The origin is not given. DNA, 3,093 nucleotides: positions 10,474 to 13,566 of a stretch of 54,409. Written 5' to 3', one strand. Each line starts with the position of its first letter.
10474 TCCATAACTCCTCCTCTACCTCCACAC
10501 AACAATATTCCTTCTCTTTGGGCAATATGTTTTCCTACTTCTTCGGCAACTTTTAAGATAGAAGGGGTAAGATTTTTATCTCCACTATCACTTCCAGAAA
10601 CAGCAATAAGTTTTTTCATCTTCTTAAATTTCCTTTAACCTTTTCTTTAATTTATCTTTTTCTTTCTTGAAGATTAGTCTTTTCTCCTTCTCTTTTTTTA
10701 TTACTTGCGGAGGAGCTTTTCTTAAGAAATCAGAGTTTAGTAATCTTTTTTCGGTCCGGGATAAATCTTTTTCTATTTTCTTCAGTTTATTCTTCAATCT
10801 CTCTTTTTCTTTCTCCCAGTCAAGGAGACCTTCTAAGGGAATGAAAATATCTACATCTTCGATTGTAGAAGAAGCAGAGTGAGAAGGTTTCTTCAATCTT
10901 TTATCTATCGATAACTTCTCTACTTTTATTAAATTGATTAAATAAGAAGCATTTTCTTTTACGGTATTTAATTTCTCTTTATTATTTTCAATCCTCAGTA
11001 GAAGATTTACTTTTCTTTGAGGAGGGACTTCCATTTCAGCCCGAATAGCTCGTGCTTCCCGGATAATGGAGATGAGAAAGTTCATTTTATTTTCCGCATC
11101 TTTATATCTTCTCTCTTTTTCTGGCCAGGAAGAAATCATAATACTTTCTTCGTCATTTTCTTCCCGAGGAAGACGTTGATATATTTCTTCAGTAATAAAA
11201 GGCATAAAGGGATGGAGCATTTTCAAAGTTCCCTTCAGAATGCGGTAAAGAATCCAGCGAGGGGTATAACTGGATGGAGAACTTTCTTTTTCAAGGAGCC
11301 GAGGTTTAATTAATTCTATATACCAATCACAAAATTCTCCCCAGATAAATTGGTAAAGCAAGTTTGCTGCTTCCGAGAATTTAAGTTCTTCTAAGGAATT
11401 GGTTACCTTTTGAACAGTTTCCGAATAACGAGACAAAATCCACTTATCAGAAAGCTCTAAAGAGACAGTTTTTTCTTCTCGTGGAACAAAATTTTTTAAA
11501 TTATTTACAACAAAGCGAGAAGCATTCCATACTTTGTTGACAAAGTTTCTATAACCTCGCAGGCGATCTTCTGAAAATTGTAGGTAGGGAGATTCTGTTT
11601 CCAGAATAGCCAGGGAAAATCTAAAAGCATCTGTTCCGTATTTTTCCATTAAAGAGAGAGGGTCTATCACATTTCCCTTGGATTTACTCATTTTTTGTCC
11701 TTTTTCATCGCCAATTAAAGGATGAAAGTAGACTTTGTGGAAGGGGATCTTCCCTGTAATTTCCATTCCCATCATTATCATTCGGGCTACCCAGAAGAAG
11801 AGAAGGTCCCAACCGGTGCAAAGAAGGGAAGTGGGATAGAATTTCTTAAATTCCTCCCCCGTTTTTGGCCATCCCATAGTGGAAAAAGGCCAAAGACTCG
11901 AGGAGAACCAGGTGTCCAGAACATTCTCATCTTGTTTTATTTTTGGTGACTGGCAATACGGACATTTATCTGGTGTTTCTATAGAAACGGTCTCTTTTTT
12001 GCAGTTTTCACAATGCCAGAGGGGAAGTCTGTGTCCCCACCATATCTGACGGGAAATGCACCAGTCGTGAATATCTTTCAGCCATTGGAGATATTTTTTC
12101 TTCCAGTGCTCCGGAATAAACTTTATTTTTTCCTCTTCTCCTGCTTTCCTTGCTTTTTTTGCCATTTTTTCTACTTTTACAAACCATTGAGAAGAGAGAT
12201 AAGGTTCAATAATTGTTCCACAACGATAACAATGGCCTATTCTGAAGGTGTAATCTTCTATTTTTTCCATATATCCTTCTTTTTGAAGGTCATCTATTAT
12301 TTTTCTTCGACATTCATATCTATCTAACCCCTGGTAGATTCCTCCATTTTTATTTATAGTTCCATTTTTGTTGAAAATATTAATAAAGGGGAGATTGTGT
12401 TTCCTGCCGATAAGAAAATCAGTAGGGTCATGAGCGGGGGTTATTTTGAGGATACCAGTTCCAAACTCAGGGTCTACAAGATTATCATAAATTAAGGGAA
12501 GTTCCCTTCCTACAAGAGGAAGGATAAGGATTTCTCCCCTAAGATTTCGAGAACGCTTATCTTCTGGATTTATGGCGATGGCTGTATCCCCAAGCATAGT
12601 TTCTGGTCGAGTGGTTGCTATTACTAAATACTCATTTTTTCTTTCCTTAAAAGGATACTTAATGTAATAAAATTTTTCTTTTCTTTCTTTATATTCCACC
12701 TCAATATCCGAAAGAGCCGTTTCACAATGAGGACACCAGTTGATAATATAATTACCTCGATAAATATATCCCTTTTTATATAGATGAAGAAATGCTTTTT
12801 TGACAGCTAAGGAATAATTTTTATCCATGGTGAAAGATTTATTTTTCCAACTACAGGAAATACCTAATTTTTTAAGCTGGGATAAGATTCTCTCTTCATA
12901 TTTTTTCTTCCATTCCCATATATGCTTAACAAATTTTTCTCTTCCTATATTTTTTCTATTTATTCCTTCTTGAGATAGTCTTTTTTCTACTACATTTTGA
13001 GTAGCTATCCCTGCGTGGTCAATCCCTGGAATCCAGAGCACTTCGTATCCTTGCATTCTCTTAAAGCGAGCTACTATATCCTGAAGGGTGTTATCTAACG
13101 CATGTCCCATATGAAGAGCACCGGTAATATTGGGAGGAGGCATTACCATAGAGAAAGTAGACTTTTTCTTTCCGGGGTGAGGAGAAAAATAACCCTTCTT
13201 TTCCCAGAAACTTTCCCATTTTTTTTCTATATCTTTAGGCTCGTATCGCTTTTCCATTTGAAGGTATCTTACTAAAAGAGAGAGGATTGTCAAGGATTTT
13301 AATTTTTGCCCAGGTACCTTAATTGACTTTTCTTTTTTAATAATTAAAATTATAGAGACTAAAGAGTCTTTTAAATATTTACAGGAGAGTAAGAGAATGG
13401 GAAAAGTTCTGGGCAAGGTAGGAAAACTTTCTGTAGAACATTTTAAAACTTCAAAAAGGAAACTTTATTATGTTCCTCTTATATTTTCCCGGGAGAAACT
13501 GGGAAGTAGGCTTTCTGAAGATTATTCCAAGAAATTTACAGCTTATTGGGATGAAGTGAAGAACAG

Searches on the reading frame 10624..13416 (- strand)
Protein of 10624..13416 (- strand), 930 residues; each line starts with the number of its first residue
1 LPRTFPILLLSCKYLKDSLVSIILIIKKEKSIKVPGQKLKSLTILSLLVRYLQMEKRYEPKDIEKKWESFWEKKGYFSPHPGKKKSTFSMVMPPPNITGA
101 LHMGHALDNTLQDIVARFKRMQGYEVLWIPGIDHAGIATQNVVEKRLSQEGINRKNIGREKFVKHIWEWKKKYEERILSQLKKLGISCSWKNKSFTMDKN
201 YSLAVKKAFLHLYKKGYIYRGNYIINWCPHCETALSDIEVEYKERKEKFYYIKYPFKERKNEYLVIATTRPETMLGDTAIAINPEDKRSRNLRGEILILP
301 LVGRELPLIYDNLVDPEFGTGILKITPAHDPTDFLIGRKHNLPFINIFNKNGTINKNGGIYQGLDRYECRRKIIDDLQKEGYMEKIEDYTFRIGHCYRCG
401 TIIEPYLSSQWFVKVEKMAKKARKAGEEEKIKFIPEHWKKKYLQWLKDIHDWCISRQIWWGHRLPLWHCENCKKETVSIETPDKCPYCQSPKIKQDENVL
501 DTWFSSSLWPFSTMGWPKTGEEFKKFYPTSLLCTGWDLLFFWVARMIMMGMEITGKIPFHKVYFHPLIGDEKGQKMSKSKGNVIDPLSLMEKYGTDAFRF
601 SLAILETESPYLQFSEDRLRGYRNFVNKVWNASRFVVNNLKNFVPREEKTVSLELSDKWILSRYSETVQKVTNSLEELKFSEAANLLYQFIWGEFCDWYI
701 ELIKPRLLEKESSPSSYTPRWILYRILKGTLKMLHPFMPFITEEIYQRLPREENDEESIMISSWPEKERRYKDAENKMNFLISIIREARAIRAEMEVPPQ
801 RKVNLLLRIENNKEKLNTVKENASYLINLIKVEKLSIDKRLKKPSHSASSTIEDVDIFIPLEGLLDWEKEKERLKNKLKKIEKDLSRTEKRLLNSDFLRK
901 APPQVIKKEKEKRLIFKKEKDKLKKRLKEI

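Call 16: search_protein_families(library=pfam, proteins=[window:10624-13416:-], max_evalue=0.00001)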
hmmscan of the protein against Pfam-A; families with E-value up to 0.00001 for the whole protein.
window:10624-13416:- (930 aa): 6 families
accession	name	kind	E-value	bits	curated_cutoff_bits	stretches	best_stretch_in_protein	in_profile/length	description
PF00133.28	tRNA-synt_1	-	4.3e-143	477.4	22.7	1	67-604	2-404/414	tRNA synthetases class I (I, L, M and V)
PF08264.19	Anticodon_1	-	2.7e-45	154.3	25.1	1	657-804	1-145/148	Anticodon-binding domain of tRNA ligase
PF09334.17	tRNA-synt_1g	-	5.1e-27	95.1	20.1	2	96-241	9-136/391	tRNA synthetases class I (M)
PF10458.14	Val_tRNA-synt_C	-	1.1e-11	45.3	25.9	1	866-930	1-65/66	Valyl tRNA synthetase tRNA binding arm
PF01406.26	tRNA-synt_1e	-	2.1e-08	34.3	27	0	533-620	212-297/301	tRNA synthetases class I (C) catalytic domain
PF13603.12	tRNA-synt_1_2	-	5.1e-07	29.8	25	0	294-352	86-144/185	Leucyl-tRNA synthetase, editing domain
